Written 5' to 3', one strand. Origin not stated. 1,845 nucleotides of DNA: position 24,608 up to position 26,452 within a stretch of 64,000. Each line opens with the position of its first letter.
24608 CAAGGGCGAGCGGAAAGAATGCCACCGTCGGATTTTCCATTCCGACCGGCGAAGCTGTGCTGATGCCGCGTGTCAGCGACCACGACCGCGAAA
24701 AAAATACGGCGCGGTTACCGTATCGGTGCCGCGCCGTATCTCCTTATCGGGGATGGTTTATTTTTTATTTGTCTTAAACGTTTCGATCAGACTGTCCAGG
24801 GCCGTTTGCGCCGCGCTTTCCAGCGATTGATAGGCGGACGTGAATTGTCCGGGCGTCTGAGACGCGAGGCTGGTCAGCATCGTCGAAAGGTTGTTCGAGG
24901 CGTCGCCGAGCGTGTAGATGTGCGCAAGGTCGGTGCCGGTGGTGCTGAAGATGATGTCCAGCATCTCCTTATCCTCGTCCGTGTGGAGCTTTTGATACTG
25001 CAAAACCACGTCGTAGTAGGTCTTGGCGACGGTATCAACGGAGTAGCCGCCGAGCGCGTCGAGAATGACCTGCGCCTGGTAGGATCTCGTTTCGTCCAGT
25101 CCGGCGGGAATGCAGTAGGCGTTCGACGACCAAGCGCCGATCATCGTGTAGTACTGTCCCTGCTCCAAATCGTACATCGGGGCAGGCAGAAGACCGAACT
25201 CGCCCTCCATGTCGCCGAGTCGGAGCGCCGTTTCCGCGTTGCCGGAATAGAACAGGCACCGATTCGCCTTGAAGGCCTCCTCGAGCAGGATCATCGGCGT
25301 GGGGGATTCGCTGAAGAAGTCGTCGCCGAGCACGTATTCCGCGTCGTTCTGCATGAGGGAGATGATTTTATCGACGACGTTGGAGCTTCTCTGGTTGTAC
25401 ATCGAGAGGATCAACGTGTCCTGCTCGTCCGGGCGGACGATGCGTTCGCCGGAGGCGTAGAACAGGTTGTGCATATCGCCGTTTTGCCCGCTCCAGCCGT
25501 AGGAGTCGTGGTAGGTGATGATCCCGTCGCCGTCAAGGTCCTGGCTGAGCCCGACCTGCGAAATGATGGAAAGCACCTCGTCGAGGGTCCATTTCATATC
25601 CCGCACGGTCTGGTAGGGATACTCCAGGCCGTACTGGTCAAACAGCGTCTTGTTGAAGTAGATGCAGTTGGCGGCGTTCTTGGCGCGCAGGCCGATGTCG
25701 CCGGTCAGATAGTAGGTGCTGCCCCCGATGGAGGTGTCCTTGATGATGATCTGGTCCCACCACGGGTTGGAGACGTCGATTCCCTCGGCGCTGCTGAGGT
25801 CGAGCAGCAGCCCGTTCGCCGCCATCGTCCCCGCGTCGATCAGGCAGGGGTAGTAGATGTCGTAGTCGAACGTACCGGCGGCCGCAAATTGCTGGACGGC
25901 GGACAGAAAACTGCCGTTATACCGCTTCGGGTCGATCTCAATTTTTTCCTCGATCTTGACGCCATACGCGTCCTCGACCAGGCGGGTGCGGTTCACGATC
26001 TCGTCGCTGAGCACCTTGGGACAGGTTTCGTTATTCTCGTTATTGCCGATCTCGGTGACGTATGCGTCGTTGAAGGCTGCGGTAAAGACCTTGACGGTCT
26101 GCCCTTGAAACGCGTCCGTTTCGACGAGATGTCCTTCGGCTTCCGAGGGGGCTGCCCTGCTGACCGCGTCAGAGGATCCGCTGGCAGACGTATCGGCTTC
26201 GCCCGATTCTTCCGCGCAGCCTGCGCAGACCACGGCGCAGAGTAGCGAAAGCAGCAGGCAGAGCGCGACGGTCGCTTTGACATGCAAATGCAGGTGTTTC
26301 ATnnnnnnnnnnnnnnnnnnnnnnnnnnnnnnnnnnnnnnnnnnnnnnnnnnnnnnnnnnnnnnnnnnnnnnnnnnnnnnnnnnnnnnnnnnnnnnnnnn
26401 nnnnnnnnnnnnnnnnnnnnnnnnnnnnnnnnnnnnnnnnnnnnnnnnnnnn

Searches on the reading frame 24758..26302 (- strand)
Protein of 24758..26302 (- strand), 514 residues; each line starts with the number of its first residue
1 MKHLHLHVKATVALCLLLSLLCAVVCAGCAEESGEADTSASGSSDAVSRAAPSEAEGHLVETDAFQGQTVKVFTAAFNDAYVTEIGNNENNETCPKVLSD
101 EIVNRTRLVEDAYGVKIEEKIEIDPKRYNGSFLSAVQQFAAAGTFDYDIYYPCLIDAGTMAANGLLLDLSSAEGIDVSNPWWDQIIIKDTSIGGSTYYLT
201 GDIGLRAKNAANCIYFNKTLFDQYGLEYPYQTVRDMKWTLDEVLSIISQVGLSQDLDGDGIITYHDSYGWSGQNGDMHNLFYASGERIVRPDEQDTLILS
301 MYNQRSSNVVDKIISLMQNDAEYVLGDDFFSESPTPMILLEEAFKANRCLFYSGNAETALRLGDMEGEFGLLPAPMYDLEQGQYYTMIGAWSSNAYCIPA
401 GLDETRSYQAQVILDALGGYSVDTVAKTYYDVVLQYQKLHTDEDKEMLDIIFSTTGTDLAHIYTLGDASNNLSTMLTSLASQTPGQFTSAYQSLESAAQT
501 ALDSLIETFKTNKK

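Call 8: search_protein_families(library=pfam, proteins=[window:24758-26302:-], max_evalue=0.01)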
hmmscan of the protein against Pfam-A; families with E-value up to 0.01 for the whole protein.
window:24758-26302:- (514 aa): 1 family
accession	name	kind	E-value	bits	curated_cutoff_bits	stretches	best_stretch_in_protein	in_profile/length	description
PF01547.30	SBP_bac_1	-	0.0033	17.9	26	0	122-252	27-143/307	Bacterial extracellular solute-binding protein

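Call 9: search_protein_families(library=ncbifam, proteins=[window:24758-26302:-], max_evalue=0.01)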
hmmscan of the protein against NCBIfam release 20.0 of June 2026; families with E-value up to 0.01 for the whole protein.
window:24758-26302:- (514 aa): 0 families

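Call 49: search_solved_structures(query=window:24758-26302:-, max_evalue=0.01)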
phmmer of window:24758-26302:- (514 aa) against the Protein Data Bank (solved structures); distinct sequences matched with E-value up to 0.01: 0.
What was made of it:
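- Tried and rejected: Solute-binding protein against the PDB and NCBIfam: no hits (calls 9, 49).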
